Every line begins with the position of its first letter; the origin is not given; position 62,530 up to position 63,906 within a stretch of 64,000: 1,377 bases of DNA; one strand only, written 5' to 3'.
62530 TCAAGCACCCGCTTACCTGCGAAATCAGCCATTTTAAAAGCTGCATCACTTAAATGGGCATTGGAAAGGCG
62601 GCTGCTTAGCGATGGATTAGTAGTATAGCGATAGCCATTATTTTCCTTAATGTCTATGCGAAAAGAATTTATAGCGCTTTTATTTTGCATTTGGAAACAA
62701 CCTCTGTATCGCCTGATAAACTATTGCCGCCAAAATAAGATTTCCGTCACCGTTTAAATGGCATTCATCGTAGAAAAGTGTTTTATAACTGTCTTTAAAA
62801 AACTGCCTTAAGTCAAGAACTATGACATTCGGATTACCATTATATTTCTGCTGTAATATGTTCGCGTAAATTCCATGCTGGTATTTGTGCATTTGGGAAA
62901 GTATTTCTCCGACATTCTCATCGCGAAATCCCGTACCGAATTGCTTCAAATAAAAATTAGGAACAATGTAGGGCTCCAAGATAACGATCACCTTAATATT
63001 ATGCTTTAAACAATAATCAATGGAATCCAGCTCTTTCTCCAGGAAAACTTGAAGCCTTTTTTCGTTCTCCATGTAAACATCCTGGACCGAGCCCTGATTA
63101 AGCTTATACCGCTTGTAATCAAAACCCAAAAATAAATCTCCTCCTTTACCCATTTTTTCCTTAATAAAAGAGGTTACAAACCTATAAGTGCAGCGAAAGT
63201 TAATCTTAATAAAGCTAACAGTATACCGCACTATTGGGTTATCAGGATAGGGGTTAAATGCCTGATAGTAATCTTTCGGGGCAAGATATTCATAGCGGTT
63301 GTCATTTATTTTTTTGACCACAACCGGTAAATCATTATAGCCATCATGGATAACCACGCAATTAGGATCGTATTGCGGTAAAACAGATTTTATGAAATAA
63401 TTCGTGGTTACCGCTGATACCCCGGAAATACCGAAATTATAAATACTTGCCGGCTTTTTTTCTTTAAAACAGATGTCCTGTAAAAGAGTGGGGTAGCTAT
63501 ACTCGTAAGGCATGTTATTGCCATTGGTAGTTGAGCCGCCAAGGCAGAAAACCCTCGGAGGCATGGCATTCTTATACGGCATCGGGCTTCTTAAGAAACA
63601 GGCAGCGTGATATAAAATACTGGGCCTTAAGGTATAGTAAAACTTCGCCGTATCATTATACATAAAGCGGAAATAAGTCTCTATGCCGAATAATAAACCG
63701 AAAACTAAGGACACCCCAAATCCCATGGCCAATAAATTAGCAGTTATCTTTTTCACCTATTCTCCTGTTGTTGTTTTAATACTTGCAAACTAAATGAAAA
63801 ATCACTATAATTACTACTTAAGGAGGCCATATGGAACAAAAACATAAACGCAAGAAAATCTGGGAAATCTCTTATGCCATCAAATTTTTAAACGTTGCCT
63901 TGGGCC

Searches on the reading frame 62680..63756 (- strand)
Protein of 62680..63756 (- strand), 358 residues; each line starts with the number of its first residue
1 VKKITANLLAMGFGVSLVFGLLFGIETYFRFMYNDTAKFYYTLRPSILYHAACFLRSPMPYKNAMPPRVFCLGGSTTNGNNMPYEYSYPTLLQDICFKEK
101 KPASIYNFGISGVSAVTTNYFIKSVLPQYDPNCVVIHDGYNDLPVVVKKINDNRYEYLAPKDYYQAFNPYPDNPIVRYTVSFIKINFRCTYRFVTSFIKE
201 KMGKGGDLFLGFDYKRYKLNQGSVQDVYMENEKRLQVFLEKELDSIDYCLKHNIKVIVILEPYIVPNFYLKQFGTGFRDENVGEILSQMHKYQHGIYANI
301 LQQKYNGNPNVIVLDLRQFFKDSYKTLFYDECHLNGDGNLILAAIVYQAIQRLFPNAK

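Call 91: find_encoding_contigs(protein=window:62680-63756:-, flank=10000, max_places=2)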
Protein window:62680-63756:- (358 aa): 1 contig read that carries it; 1 place shown.
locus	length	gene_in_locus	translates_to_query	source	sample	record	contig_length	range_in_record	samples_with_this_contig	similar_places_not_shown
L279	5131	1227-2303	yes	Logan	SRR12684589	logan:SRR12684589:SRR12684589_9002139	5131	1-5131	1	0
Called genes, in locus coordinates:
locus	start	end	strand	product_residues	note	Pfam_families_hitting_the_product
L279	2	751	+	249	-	?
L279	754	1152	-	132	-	-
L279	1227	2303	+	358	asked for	PF13472:Lipase_GDSL_2 (faint)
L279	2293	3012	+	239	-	PF01209:Ubie_methyltran, PF13489:Methyltransf_23, PF08003:Methyltransf_9 (weak), PF07021:MetW, PF08241:Methyltransf_11, PF08242:Methyltransf_12, PF13649:Methyltransf_25, PF13847:Methyltransf_31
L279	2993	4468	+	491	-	-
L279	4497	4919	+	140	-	PF00892:EamA, PF05653:Mg_trans_NIPA (weak)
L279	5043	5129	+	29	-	?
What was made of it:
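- Tried and rejected: The look-up at the high end returned only a 5-kb Logan contig (call 91).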
